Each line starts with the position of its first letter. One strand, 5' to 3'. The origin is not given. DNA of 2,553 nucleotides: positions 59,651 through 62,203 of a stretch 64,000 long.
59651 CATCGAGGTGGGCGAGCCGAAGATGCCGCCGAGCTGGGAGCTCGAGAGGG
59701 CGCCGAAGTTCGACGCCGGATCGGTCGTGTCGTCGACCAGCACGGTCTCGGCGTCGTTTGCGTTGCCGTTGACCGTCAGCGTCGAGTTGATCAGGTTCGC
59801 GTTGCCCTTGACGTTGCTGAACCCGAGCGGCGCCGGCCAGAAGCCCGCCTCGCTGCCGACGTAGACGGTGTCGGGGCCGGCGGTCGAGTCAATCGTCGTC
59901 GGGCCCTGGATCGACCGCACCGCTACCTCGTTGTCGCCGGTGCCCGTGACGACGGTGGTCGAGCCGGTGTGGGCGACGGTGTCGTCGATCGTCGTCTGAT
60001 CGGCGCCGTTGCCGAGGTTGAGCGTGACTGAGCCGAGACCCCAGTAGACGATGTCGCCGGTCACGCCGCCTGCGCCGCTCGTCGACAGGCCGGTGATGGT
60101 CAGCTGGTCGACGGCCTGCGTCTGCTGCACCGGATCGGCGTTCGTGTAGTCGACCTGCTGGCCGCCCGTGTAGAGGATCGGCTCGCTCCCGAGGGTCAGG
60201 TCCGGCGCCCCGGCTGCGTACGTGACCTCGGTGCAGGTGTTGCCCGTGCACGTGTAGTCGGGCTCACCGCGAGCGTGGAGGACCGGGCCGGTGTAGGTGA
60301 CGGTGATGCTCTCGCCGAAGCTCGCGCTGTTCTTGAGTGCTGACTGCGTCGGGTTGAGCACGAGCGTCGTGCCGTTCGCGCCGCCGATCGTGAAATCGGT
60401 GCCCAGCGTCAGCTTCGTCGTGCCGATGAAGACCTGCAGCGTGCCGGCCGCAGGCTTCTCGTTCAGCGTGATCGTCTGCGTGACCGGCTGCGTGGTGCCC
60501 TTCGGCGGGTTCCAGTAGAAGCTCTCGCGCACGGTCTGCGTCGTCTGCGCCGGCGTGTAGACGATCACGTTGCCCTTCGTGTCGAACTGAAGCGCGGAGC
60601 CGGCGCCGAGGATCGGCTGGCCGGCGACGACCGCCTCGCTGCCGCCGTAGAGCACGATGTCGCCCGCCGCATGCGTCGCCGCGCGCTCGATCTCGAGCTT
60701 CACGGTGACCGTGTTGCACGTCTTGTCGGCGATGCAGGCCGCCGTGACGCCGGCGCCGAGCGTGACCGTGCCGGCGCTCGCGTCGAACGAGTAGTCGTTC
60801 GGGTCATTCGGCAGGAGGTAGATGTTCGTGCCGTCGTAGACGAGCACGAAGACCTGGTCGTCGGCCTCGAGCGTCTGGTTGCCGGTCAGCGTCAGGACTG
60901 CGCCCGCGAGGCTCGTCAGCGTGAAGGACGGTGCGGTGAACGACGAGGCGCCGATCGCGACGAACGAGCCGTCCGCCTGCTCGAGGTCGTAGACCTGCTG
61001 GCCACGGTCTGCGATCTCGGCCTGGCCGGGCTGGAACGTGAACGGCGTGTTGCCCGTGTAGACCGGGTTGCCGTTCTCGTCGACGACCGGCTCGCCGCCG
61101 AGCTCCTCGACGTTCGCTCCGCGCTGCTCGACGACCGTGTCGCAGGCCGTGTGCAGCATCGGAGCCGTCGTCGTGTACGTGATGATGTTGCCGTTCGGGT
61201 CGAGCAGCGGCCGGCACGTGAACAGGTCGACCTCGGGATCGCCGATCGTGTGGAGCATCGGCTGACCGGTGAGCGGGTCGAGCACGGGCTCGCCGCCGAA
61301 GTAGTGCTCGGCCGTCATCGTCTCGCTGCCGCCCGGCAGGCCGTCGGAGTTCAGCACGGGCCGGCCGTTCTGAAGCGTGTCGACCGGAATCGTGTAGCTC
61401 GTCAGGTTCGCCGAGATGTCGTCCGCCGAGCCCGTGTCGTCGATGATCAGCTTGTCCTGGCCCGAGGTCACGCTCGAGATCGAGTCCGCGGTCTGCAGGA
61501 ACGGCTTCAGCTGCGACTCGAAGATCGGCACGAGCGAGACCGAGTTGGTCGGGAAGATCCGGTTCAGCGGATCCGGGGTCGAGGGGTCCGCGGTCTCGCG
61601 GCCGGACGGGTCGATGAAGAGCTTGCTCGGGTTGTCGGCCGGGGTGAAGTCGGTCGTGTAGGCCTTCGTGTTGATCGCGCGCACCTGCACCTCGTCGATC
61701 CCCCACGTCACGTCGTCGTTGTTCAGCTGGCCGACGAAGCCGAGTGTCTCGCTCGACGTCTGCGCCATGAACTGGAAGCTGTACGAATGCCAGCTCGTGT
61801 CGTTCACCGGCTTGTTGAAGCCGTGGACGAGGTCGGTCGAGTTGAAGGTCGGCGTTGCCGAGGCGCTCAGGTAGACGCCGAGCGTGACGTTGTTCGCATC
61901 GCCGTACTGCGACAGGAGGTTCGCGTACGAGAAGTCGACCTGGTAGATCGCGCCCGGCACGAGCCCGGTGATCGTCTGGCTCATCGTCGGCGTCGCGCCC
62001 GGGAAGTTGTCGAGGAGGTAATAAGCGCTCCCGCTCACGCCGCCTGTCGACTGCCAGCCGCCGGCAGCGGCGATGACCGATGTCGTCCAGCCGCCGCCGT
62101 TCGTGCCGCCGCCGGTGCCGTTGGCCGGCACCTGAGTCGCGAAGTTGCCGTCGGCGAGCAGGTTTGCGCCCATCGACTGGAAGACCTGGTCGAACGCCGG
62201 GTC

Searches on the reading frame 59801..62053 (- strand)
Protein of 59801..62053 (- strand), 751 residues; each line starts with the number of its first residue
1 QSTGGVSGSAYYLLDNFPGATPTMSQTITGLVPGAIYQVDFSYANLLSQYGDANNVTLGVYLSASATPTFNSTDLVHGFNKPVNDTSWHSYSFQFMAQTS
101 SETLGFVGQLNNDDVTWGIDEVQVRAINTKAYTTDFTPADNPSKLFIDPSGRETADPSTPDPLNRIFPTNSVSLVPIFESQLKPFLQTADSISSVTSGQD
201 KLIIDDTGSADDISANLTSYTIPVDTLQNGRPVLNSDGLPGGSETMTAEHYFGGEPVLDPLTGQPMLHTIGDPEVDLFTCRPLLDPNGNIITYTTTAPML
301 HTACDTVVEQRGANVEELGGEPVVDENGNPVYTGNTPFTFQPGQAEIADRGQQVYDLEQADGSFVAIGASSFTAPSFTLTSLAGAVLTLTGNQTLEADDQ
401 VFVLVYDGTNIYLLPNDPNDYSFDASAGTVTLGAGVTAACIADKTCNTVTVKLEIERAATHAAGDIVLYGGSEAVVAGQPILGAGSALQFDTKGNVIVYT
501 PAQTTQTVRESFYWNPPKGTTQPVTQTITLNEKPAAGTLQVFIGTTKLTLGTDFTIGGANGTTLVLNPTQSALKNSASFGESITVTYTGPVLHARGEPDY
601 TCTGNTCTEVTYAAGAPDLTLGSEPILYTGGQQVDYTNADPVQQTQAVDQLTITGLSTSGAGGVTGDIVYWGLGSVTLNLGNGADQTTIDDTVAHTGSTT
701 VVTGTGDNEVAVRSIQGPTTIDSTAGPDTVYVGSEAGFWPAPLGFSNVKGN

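Call 45: search_protein_families(library=pfam, proteins=[window:59801-62053:-], max_evalue=0.5)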
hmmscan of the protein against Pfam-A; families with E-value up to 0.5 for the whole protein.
window:59801-62053:- (751 aa): 1 family
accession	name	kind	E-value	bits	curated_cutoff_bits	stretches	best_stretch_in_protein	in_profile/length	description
PF04862.18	DUF642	-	5.1e-05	23.5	27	1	23-124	67-156/157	Protein of unknown function (DUF642)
